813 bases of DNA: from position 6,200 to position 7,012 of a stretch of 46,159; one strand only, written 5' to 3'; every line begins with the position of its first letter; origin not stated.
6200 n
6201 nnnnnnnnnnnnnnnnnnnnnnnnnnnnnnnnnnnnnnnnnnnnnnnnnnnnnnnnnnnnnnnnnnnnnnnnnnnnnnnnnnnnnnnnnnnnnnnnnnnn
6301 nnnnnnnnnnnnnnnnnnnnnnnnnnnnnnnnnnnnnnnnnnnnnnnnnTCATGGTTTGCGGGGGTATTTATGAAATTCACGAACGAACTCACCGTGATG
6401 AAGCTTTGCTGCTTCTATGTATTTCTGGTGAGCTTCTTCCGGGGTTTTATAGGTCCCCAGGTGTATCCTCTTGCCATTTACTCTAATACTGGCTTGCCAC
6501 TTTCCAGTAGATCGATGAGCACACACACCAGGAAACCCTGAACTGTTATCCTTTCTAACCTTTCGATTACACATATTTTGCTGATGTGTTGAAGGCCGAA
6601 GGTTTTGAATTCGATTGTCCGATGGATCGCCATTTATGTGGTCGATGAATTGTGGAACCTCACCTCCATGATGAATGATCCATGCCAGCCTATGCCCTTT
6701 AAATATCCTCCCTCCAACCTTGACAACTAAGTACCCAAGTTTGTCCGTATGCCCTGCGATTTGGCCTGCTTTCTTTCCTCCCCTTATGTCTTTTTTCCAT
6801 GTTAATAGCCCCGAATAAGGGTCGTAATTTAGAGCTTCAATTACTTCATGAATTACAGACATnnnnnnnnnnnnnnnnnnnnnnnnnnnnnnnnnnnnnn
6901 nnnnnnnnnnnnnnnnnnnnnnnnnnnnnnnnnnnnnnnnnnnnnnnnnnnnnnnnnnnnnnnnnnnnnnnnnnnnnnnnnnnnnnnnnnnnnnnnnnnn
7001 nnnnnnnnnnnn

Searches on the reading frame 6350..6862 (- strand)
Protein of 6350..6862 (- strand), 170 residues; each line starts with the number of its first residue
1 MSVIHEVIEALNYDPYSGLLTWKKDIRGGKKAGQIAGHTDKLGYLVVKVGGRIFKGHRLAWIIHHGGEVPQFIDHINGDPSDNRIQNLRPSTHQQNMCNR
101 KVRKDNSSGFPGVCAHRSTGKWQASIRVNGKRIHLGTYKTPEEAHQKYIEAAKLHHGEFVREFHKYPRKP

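Call 101: search_protein_families(library=phrogs, proteins=[window:6350-6862:-], max_evalue=0.00001)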
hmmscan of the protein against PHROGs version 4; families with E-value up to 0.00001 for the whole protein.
window:6350-6862:- (170 aa): 11 families
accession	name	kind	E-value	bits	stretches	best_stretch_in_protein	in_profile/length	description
phrog_99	-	DNA, RNA and nucleotide metabolism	2.6e-68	232.4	1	6-163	113-267/383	HNH endonuclease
phrog_4578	-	DNA, RNA and nucleotide metabolism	1.4e-29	103.6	1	57-163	15-122/130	HNH endonuclease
phrog_3593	-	DNA, RNA and nucleotide metabolism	3.2e-22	80.2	1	37-153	76-193/210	HNH endonuclease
phrog_374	-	DNA, RNA and nucleotide metabolism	5.1e-19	69.5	1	71-165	324-416/617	HNH endonuclease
phrog_953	-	DNA, RNA and nucleotide metabolism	5.2e-13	50.1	1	97-151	302-357/420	HNH endonuclease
phrog_59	-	DNA, RNA and nucleotide metabolism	3.1e-12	47.6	1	33-120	168-246/423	HNH endonuclease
phrog_959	-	DNA, RNA and nucleotide metabolism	8.9e-12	45.9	1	36-105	36-111/138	HNH endonuclease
phrog_13470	-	DNA, RNA and nucleotide metabolism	7.2e-09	37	1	95-146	82-133/152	HNH endonuclease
phrog_36769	-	unknown function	9.7e-09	36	1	56-151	244-343/367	-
phrog_1492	-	DNA, RNA and nucleotide metabolism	1.5e-06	28.6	1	40-98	94-157/414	HNH endonuclease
phrog_35306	-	unknown function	1.6e-06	29.4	1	103-152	24-73/90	-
